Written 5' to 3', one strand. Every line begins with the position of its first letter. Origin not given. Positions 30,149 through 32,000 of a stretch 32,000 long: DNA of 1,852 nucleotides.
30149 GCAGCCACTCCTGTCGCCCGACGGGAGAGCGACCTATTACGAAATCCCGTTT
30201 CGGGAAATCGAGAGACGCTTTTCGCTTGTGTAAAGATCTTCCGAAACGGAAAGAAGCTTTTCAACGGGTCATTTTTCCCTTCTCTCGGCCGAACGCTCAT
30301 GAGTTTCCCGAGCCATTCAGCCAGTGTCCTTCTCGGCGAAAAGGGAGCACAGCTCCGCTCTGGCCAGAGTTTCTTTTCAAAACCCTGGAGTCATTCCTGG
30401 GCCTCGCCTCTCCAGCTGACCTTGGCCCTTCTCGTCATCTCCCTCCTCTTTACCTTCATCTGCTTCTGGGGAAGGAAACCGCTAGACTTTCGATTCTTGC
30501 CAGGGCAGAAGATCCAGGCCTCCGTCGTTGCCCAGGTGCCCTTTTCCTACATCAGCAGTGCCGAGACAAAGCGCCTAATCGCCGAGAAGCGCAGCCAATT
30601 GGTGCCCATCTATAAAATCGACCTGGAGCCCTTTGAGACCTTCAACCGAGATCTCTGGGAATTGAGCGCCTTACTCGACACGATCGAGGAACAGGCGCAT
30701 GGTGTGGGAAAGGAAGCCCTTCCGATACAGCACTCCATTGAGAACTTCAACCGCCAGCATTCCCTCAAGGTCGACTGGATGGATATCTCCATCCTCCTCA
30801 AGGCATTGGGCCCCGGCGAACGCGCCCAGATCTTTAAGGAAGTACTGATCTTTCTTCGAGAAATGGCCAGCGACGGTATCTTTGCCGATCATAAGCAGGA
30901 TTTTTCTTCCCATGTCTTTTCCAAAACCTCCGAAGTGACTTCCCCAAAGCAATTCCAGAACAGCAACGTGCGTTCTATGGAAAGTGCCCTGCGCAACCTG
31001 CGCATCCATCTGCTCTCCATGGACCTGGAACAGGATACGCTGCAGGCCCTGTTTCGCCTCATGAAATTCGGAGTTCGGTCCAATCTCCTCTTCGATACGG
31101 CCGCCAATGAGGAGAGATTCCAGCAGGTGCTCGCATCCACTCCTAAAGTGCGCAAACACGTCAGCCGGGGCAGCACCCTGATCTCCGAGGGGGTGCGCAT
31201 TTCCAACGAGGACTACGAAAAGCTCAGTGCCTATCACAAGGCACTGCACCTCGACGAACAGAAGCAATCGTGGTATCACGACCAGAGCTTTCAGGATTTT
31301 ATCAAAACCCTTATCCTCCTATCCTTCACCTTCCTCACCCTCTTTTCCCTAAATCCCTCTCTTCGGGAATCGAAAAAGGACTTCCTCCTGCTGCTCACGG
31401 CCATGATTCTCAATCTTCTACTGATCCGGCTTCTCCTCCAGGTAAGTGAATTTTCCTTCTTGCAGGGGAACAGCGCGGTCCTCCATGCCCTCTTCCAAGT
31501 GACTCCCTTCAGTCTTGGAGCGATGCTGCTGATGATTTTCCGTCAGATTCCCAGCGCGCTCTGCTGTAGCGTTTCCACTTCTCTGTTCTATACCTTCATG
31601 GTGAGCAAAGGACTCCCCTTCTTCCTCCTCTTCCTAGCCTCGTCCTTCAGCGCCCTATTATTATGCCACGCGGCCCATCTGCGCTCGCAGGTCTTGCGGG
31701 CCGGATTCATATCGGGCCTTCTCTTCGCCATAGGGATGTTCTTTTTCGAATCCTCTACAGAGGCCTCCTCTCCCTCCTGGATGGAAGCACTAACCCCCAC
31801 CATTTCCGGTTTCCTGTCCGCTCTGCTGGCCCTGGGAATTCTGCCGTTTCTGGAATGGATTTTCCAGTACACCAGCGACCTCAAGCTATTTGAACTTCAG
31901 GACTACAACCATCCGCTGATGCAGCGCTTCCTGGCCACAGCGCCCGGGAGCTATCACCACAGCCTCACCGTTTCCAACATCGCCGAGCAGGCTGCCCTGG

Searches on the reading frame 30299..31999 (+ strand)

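Call 44: search_protein_families(library=pfam, proteins=[window:30299-31999:+], max_evalue=0.01)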
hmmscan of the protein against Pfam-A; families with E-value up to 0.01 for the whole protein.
window:30299-31999:+ (567 aa): 2 families
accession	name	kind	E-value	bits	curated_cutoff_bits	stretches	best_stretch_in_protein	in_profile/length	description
PF07697.16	7TMR-HDED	-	4.9e-19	69.6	27.6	1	73-313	7-221/224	7TM-HD extracellular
PF07698.17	7TM-7TMR_HD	-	4.9e-19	69.4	29.4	1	337-526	11-190/190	7TM receptor with intracellular HD hydrolase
